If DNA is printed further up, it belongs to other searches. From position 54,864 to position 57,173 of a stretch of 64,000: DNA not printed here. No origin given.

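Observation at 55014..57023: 17-haem membrane-anchored cytochrome with a NapC/NrfH-type N-terminus and a possible CX4CH site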

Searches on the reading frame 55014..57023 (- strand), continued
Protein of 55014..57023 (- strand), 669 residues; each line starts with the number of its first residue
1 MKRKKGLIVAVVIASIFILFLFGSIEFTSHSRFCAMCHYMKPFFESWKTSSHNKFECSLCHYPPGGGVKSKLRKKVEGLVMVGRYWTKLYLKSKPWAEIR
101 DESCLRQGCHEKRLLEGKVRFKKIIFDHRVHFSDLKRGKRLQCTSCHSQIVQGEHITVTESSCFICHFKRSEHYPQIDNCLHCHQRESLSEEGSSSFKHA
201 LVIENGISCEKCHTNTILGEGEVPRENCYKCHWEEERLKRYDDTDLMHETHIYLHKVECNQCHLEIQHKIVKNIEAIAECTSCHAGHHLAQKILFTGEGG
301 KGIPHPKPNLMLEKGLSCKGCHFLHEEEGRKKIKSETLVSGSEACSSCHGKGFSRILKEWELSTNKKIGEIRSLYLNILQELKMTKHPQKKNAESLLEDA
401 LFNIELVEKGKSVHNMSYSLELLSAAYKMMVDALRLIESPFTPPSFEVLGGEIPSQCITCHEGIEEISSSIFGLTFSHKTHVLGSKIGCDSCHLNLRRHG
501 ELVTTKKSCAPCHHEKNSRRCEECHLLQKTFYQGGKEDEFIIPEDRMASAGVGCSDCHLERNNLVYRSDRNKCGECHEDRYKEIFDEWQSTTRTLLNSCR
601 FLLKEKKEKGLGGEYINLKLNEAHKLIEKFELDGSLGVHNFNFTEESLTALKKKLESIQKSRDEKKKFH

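Call 10: find_homologous_proteins(query=window:55014-57023:-, max_evalue=0.00001)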
Query window:55014-57023:- (669 aa): 876 proteins with E <= 0.00001 among 8000 candidates; the best 120 are listed.
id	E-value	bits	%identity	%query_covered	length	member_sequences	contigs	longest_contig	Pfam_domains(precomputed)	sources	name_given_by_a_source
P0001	0.0e+0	1463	100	94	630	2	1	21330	PF14537.12,PF02085.22,PF14522.12,PF22113.2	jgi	-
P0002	3.9e-292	989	63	97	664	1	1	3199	PF14537.12,PF03264.20,PF02085.22,PF14522.12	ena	-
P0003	1.8e-291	987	62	98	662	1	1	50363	PF14537.12,PF03264.20,PF02085.22,PF14522.12,PF22113.2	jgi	jgi:nitrate/TMAO reductase-like tetraheme cytochrome c subunit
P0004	2.8e-291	986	62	99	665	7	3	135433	PF14537.12,PF03264.20,PF02085.22,PF14522.12,PF22113.2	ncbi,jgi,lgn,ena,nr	ncbi:MAG: cytochrome c3 family protein [Candidatus Aminicenantes bacterium]|nr:cytochrome c3 family 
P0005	5.9e-291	985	62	97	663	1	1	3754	PF14537.12,PF03264.20,PF02085.22,PF14522.12,PF22113.2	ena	-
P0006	1.0e-289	981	62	97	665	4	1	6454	PF14537.12,PF03264.20,PF02085.22,PF14522.12,PF22113.2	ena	-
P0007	1.2e-289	981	62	95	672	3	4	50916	PF14537.12,PF03264.20,PF02085.22,PF14522.12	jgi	jgi:hypothetical protein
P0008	1.4e-289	980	62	98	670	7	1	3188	PF14537.12,PF03264.20,PF02085.22,PF14522.12,PF22113.2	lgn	-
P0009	2.4e-289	980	61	99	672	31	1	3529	PF14537.12,PF03264.20,PF02085.22,PF14522.12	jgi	-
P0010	2.6e-289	979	62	98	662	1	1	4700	PF14537.12,PF03264.20,PF02085.22,PF14522.12,PF22113.2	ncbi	-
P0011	1.1e-288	977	61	98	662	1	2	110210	PF14537.12,PF03264.20,PF02085.22,PF14522.12,PF22113.2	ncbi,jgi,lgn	-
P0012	1.3e-288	977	61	98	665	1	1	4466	PF14537.12,PF03264.20,PF02085.22,PF14522.12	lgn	-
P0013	1.3e-288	977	61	97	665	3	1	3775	PF14537.12,PF03264.20,PF02085.22,PF14522.12,PF22113.2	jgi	-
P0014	2.3e-288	976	63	96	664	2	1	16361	PF14537.12,PF03264.20,PF02085.22,PF14522.12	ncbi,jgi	ncbi:MAG: cytochrome c3 family protein [Candidatus Aminicenantes bacterium]|jgi:nitrate/TMAO reducta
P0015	4.0e-288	976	61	98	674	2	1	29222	PF14537.12,PF03264.20,PF02085.22,PF14522.12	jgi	-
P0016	4.1e-288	976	62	98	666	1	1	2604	PF14537.12,PF03264.20,PF02085.22,PF14522.12,PF22113.2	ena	-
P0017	6.0e-288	975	62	98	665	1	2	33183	PF14537.12,PF03264.20,PF02085.22,PF14522.12,PF22113.2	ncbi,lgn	-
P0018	6.7e-288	975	62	97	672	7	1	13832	PF14537.12,PF03264.20,PF02085.22,PF14522.12,PF22113.2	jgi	-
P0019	8.1e-288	975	63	95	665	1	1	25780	PF14537.12,PF03264.20,PF02085.22,PF14522.12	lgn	-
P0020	2.3e-287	973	62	96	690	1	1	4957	PF14537.12,PF03264.20,PF02085.22,PF14522.12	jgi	jgi:hypothetical protein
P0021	2.4e-287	973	62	98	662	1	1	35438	PF14537.12,PF03264.20,PF02085.22,PF14522.12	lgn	-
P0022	3.2e-287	973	60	99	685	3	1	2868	PF14537.12,PF03264.20,PF02085.22,PF14522.12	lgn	-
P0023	7.4e-287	971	61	97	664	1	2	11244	PF14537.12,PF03264.20,PF02085.22,PF14522.12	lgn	-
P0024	9.4e-287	971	61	98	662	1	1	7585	PF14537.12,PF03264.20,PF02085.22,PF14522.12,PF22113.2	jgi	jgi:hypothetical protein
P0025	2.8e-286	969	60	99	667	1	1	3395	PF14537.12,PF03264.20,PF02085.22,PF14522.12,PF22113.2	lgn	-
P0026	3.2e-286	969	61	99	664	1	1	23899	PF14537.12,PF03264.20,PF02085.22,PF14522.12,PF22113.2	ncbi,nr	ncbi:MAG: cytochrome c3 family protein [Candidatus Aminicenantes bacterium]|nr:cytochrome c3 family 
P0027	1.1e-285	967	61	97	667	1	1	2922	PF14537.12,PF03264.20,PF02085.22,PF14522.12,PF22113.2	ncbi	-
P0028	1.2e-285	967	61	97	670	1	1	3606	PF14537.12,PF03264.20,PF02085.22,PF14522.12,PF22113.2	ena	-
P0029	1.4e-285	967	61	97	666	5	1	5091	PF14537.12,PF03264.20,PF02085.22,PF14522.12,PF22113.2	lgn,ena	-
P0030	4.6e-285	965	61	98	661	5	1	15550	PF14537.12,PF03264.20,PF02085.22,PF14522.12,PF22113.2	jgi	-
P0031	8.6e-285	965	62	97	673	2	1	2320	PF14537.12,PF03264.20,PF02085.22,PF14522.12,PF22113.2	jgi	-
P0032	8.8e-285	964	60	98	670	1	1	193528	PF14537.12,PF03264.20,PF02085.22,PF14522.12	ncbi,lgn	-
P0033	2.0e-284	963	62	96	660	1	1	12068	PF14537.12,PF03264.20,PF02085.22,PF14522.12,PF22113.2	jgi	-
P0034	2.4e-284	963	60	97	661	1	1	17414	PF14537.12,PF03264.20,PF02085.22,PF14522.12,PF22113.2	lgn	-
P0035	2.9e-284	963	60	99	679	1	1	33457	PF14537.12,PF03264.20,PF02085.22,PF14522.12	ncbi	-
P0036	3.5e-284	963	60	97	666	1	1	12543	PF14537.12,PF03264.20,PF02085.22,PF14522.12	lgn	-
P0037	3.5e-284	963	61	98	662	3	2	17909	PF14537.12,PF03264.20,PF02085.22,PF14522.12,PF22113.2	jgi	-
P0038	3.6e-284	962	60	98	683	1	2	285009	PF14537.12,PF03264.20,PF02085.22,PF14522.12,PF22113.2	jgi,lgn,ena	-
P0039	3.8e-284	962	62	96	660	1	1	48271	PF14537.12,PF03264.20,PF02085.22,PF14522.12,PF22113.2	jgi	-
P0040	9.0e-284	961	61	97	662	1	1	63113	PF14537.12,PF03264.20,PF02085.22,PF14522.12,PF22113.2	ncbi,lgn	ncbi:MAG: cytochrome c3 family protein [Candidatus Aminicenantaceae bacterium]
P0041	5.1e-283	959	61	97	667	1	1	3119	PF14537.12,PF03264.20,PF02085.22,PF14522.12,PF22113.2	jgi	jgi:hypothetical protein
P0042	5.3e-283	959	61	97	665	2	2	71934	PF14537.12,PF03264.20,PF02085.22,PF14522.12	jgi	-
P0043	7.1e-283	958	61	96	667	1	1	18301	PF14537.12,PF03264.20,PF02085.22,PF14522.12,PF22113.2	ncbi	-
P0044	1.9e-282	957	60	98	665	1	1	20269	PF14537.12,PF03264.20,PF02085.22,PF14522.12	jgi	jgi:hypothetical protein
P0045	3.3e-282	956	62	97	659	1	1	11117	PF14537.12,PF03264.20,PF02085.22,PF14522.12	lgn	-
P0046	5.3e-282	955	60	97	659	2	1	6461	PF14537.12,PF03264.20,PF02085.22,PF14522.12,PF22113.2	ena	-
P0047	6.2e-282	955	60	98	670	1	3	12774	PF14537.12,PF03264.20,PF02085.22,PF14522.12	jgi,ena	-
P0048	9.9e-282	954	60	97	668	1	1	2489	PF14537.12,PF03264.20,PF02085.22,PF14522.12,PF22113.2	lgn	-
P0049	1.7e-281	954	59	98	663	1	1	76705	PF14537.12,PF03264.20,PF02085.22,PF14522.12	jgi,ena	-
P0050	2.2e-281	953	61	96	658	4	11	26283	PF14537.12,PF03264.20,PF02085.22,PF14522.12,PF22113.2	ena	-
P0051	2.6e-281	953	60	98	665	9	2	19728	PF14537.12,PF03264.20,PF02085.22,PF14522.12,PF22113.2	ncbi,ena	-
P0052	3.7e-281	953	61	98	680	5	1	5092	PF14537.12,PF03264.20,PF02085.22,PF14522.12,PF22113.2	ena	-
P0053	3.9e-281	952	61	97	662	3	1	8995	PF14537.12,PF03264.20,PF02085.22,PF14522.12,PF22113.2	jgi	jgi:nitrate/TMAO reductase-like tetraheme cytochrome c subunit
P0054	7.1e-281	952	60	98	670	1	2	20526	PF14537.12,PF03264.20,PF02085.22,PF14522.12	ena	-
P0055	8.4e-281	951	60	99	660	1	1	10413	PF14537.12,PF03264.20,PF02085.22,PF14522.12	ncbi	ncbi:cytochrome c3 family protein [Acidobacteriota bacterium]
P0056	1.3e-280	951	60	98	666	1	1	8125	PF14537.12,PF03264.20,PF02085.22,PF14522.12,PF22113.2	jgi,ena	-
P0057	1.3e-279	947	59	98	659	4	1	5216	PF14537.12,PF03264.20,PF02085.22,PF14522.12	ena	-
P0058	1.3e-279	947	59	99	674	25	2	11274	PF14537.12,PF13435.12,PF03264.20,PF02085.22,PF14522.12,PF22113.2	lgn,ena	-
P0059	1.9e-279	947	58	99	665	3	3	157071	PF14537.12,PF03264.20,PF02085.22,PF14522.12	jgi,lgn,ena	-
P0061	2.5e-279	946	60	97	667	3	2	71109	PF14537.12,PF03264.20,PF02085.22,PF14522.12,PF22113.2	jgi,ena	-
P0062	6.9e-279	945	59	99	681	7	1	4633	PF14537.12,PF03264.20,PF02085.22,PF14522.12,PF22113.2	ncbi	-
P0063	8.1e-279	945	59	99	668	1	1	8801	PF14537.12,PF03264.20,PF02085.22,PF14522.12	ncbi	-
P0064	8.1e-279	945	59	98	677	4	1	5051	PF14537.12,PF03264.20,PF02085.22,PF14522.12,PF22113.2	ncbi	-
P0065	8.2e-279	945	59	99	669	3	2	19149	PF14537.12,PF03264.20,PF02085.22,PF14522.12,PF22113.2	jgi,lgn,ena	jgi:hypothetical protein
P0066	8.8e-279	945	59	99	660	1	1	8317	PF14537.12,PF03264.20,PF02085.22,PF14522.12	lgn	-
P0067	1.1e-278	944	59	99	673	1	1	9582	PF14537.12,PF03264.20,PF02085.22,PF14522.12,PF22113.2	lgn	-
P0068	1.1e-278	944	59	98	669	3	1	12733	PF14537.12,PF03264.20,PF02085.22,PF14522.12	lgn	-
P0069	2.1e-278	943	61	99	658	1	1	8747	PF14537.12,PF03264.20,PF02085.22,PF14522.12,PF22113.2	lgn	-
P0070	2.3e-278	943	59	99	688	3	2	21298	PF14537.12,PF03264.20,PF02085.22,PF14522.12,PF22113.2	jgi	jgi:nitrate/TMAO reductase-like tetraheme cytochrome c subunit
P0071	2.4e-278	943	61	99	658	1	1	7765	PF14537.12,PF03264.20,PF02085.22,PF14522.12,PF22113.2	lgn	-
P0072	3.2e-278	943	60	99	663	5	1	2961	PF14537.12,PF03264.20,PF02085.22,PF14522.12,PF22113.2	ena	-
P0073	6.0e-278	942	60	96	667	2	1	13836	PF14537.12,PF03264.20,PF02085.22,PF14522.12,PF22113.2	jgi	jgi:nitrate/TMAO reductase-like tetraheme cytochrome c subunit/DNA-dependent RNA polymerase auxiliar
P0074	8.1e-278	941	59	98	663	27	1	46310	PF14537.12,PF03264.20,PF02085.22,PF14522.12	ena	-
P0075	2.2e-277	940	59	96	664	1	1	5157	PF14537.12,PF03264.20,PF02085.22,PF14522.12,PF22113.2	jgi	jgi:nitrate/TMAO reductase-like tetraheme cytochrome c subunit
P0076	3.3e-277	939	60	97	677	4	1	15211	PF14537.12,PF03264.20,PF02085.22,PF14522.12,PF22113.2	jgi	jgi:hypothetical protein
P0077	3.6e-277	939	60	98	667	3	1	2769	PF14537.12,PF03264.20,PF02085.22,PF14522.12,PF22113.2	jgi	-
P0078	6.6e-277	938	59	98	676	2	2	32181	PF14537.12,PF03264.20,PF02085.22,PF14522.12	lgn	-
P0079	8.4e-277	938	60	98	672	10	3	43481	PF14537.12,PF03264.20,PF02085.22,PF14522.12,PF22113.2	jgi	-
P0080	1.2e-276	938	58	98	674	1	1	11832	PF14537.12,PF03264.20,PF02085.22,PF14522.12,PF22113.2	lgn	-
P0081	1.3e-276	938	60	100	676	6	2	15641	PF14537.12,PF03264.20,PF02085.22,PF14522.12,PF22113.2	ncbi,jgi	-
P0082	2.9e-276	936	59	100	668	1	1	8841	PF14537.12,PF03264.20,PF02085.22,PF14522.12,PF22113.2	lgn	-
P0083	3.0e-276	936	60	98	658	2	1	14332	PF14537.12,PF03264.20,PF02085.22,PF14522.12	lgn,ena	-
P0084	3.0e-276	936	59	98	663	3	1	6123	PF14537.12,PF03264.20,PF02085.22,PF14522.12,PF22113.2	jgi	-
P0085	3.8e-276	936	59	99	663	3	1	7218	PF14537.12,PF03264.20,PF02085.22,PF14522.12,PF22113.2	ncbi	-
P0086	4.0e-276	936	60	98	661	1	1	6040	PF14537.12,PF03264.20,PF02085.22,PF14522.12,PF22113.2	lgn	-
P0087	5.5e-276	935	59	98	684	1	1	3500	PF14537.12,PF03264.20,PF02085.22,PF14522.12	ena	-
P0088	8.1e-276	935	60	99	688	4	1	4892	PF14537.12,PF03264.20,PF02085.22,PF14522.12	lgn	-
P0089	1.7e-275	934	58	98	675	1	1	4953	PF14537.12,PF03264.20,PF02085.22,PF14522.12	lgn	-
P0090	1.7e-275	934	60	98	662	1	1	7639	PF14537.12,PF03264.20,PF02085.22,PF14522.12,PF22113.2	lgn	-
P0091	2.0e-275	934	59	98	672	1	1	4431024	PF14537.12,PF03264.20,PF02085.22,PF14522.12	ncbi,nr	ncbi:MAG: cytochrome c3 family protein [Candidatus Aminicenantes bacterium]|nr:MAG: cytochrome c3 fa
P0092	2.3e-275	933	60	95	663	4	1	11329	PF14537.12,PF03264.20,PF02085.22,PF14522.12,PF22113.2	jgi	jgi:nitrate/TMAO reductase-like tetraheme cytochrome c subunit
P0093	2.3e-275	933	60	96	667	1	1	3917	PF14537.12,PF03264.20,PF02085.22,PF14522.12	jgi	jgi:nitrate/TMAO reductase-like tetraheme cytochrome c subunit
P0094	2.4e-275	933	59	98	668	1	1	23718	PF14537.12,PF03264.20,PF02085.22,PF14522.12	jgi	-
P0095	4.4e-275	932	59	98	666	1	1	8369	PF14537.12,PF03264.20,PF02085.22,PF14522.12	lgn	-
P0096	4.8e-275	932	60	96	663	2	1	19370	PF14537.12,PF03264.20,PF02085.22,PF14522.12,PF22113.2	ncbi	-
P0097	6.5e-275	932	59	98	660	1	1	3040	PF14537.12,PF03264.20,PF02085.22,PF14522.12,PF22113.2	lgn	-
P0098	7.1e-275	932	60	96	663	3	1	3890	PF14537.12,PF03264.20,PF02085.22,PF14522.12,PF22113.2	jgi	-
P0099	8.1e-275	932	59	98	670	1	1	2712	PF14537.12,PF03264.20,PF02085.22,PF14522.12,PF22113.2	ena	-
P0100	8.6e-275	931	60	96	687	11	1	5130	PF14537.12,PF03264.20,PF02085.22,PF14522.12,PF22113.2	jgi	-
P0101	9.2e-275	931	59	98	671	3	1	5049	PF14537.12,PF03264.20,PF02085.22,PF14522.12,PF22113.2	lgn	-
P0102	1.6e-274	931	59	97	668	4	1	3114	PF14537.12,PF03264.20,PF02085.22,PF14522.12,PF22113.2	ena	-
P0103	1.8e-274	930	58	98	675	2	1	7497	PF14537.12,PF03264.20,PF02085.22,PF14522.12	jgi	-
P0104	2.6e-274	930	60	96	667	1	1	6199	PF14537.12,PF03264.20,PF02085.22,PF14522.12,PF22113.2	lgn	-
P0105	2.7e-274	930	60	95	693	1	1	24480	PF14537.12,PF03264.20,PF02085.22,PF14522.12,PF22113.2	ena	-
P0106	3.0e-274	930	60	99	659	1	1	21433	PF14537.12,PF03264.20,PF02085.22,PF14522.12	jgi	jgi:nitrate/TMAO reductase-like tetraheme cytochrome c subunit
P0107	4.6e-274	929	58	99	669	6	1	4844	PF14537.12,PF03264.20,PF02085.22,PF14522.12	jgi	-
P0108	4.6e-274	929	59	99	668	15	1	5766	PF14537.12,PF03264.20,PF02085.22,PF14522.12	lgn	-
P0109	7.1e-274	928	58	99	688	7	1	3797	PF14537.12,PF03264.20,PF02085.22,PF14522.12,PF22113.2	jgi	-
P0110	8.3e-274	928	60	95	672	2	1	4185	PF14537.12,PF03264.20,PF02085.22,PF14522.12,PF22113.2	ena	-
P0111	2.0e-273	927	59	99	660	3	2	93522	PF14537.12,PF03264.20,PF02085.22,PF14522.12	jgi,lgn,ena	jgi:nitrate/TMAO reductase-like tetraheme cytochrome c subunit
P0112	2.1e-273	927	58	98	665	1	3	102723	PF14537.12,PF03264.20,PF02085.22,PF14522.12,PF22113.2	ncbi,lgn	-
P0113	2.7e-273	927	57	97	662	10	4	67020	PF14537.12,PF03264.20,PF02085.22,PF14522.12,PF22113.2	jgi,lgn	jgi:nitrate/TMAO reductase-like tetraheme cytochrome c subunit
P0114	4.0e-273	926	59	97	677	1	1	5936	PF14537.12,PF03264.20,PF02085.22,PF14522.12,PF22113.2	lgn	-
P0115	6.3e-273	925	58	98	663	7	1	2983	PF14537.12,PF03264.20,PF02085.22,PF14522.12,PF22113.2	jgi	-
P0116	8.4e-273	925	58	97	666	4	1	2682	PF14537.12,PF03264.20,PF02085.22,PF14522.12,PF22113.2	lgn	-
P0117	1.2e-272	924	58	98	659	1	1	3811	PF14537.12,PF03264.20,PF02085.22,PF14522.12,PF22113.2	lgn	-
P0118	1.5e-272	924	59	97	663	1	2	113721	PF14537.12,PF03264.20,PF02085.22,PF14522.12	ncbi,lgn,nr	ncbi:MAG: hypothetical protein GTO16_03610 [Candidatus Aminicenantes bacterium]|nr:hypothetical prot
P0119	1.6e-272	924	57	97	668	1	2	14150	PF14537.12,PF03264.20,PF02085.22,PF14522.12,PF22113.2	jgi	jgi:nitrate/TMAO reductase-like tetraheme cytochrome c subunit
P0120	6.8e-272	922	58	97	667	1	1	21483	PF14537.12,PF03264.20,PF02085.22,PF14522.12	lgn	-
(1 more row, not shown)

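Call 13: find_encoding_contigs(protein=P0091, flank=10000, max_places=2)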
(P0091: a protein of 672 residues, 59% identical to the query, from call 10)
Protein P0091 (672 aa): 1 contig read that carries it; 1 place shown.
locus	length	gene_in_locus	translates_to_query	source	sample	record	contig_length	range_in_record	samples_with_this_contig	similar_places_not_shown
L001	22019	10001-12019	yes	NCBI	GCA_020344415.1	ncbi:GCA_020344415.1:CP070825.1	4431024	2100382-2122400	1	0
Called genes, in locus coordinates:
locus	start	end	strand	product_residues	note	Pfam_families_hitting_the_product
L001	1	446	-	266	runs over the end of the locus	-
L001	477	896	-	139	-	-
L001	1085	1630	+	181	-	PF05099:TerB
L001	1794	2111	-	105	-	-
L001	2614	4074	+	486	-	PF01546:Peptidase_M20, PF07687:M20_dimer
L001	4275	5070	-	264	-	PF24400:DUF7544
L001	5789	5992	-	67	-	PF13585:CHU_C (weak), PF13860:FlgD_ig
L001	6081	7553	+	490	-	PF14522:Cytochrome_C7 (faint)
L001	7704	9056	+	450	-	PF05140:ResB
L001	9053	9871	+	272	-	PF01578:Cytochrom_C_asm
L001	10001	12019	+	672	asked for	PF03264:Cytochrom_NNT, PF14522:Cytochrome_C7 (faint), PF02085:Cytochrom_CIII (faint), PF14537:Cytochrom_c3_2 (weak)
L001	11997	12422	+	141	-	PF25471:TM_PetC (weak), PF00355:Rieske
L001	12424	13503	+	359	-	PF00033:Cytochrome_B, PF13631:Cytochrom_B_N_2, PF00032:Cytochrom_B_C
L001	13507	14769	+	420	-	PF09699:Paired_CXXCH_1 (faint), PF14522:Cytochrome_C7 (faint), PF14537:Cytochrom_c3_2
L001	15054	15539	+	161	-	PF14522:Cytochrome_C7 (faint), PF22113:Mtrc-MtrF_II-IV_dom (faint), PF13435:Cytochrome_C554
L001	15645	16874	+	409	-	PF14522:Cytochrome_C7 (faint), PF14537:Cytochrom_c3_2 (faint), PF22113:Mtrc-MtrF_II-IV_dom (faint), PF22678:Cytochrom_c_NrfB-like (faint), PF09699:Paired_CXXCH_1 (weak)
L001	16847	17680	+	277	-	PF01292:Ni_hydr_CYTB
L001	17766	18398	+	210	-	PF02581:TMP-TENI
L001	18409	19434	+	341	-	PF00586:AIRS, PF02769:AIRS_C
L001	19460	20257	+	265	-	PF02110:HK, PF08543:Phos_pyr_kin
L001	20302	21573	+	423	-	PF01266:DAO (faint), PF01494:FAD_binding_3 (faint), PF07992:Pyr_redox_2 (weak), PF13454:NAD_binding_9 (faint)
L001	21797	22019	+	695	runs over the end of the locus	PF00317:Ribonuc_red_lgN, PF02867:Ribonuc_red_lgC, PF12637:TSCPD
